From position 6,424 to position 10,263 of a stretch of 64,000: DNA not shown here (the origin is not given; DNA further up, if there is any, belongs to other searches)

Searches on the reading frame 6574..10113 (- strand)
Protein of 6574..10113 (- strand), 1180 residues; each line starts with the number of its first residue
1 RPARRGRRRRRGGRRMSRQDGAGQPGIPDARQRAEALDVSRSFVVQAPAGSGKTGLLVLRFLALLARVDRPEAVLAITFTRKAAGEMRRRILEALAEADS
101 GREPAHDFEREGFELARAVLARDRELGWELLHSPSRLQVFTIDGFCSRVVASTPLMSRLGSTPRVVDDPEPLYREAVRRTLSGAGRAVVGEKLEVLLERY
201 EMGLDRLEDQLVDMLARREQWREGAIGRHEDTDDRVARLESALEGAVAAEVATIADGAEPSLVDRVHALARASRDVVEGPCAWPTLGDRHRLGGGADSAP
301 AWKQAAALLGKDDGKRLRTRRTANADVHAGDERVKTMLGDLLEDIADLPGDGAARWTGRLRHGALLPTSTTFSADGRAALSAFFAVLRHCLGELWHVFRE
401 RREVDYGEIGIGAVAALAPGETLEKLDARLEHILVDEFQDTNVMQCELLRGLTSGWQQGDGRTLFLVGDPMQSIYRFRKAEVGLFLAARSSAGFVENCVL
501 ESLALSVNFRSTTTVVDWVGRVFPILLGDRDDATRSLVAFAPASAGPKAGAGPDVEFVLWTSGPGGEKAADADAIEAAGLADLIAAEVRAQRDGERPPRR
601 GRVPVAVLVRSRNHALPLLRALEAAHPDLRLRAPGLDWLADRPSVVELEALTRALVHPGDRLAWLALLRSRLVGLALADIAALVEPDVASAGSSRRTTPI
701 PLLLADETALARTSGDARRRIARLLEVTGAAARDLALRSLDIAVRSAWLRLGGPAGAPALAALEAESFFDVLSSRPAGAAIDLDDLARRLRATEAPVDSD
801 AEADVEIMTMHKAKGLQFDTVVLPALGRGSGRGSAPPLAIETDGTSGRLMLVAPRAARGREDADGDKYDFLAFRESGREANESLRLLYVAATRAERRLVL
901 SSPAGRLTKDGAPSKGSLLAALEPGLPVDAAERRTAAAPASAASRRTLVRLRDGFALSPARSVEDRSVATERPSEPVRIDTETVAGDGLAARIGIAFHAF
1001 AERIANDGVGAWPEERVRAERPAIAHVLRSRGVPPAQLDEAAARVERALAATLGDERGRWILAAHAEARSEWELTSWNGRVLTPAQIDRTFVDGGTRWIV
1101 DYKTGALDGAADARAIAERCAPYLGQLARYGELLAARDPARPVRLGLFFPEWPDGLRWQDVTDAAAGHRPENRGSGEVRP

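Call 25: search_protein_families(library=ncbifam, proteins=[window:6574-10113:-], max_evalue=0.001)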
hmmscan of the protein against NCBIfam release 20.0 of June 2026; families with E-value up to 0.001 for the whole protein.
window:6574-10113:- (1180 aa): 14 families
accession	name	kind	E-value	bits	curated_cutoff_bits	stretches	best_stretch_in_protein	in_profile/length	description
TIGR02784.1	addA_alphas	equivalog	1.3e-57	196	860.75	3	425-680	386-660/1138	double-strand break repair helicase AddA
NF010485.0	PRK13909.1-2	equivalog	1.5e-54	185.6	650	3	425-523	327-424/909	RecB-like helicase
TIGR00609.1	recB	equivalog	7.4e-43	146.9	696.05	3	424-523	366-455/1175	exodeoxyribonuclease V subunit beta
NF010487.0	PRK13909.1-4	equivalog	1.3e-42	146.1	759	3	425-523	323-420/924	RecB-like helicase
TIGR02785.1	addA_Gpos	equivalog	5e-38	130.6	707.65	3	420-528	379-485/1234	helicase-exonuclease AddAB subunit AddA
TIGR01073.1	pcrA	equivalog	1.6e-30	106.1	911.2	2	421-517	201-287/725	DNA helicase PcrA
TIGR01075.1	uvrD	equivalog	5.2e-28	97.7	1144.45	2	404-517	182-286/715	DNA helicase II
NF008743.0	PRK11773.1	equivalog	3.3e-27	95.2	965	2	404-517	187-291/720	DNA helicase II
NF010486.0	PRK13909.1-3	equivalog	7.4e-27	93.7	1109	2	425-523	326-423/921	RecB-like helicase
NF010484.0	PRK13909.1-1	equivalog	2.3e-24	85.2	1074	3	42-95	7-60/945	RecB-like helicase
NF008276.0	PRK11054.1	equivalog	3.6e-23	81.9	543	2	386-501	391-499/684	DNA helicase IV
TIGR01074.1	rep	equivalog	4.1e-20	71.6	951.45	2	39-99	13-74/668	DNA helicase Rep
NF008128.0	PRK10876.1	equivalog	3.7e-19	67.9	1697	1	427-523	375-461/1181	exodeoxyribonuclease V subunit beta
NF008172.0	PRK10919.1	equivalog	2.8e-12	45.6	1168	1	421-483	199-256/673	DNA helicase Rep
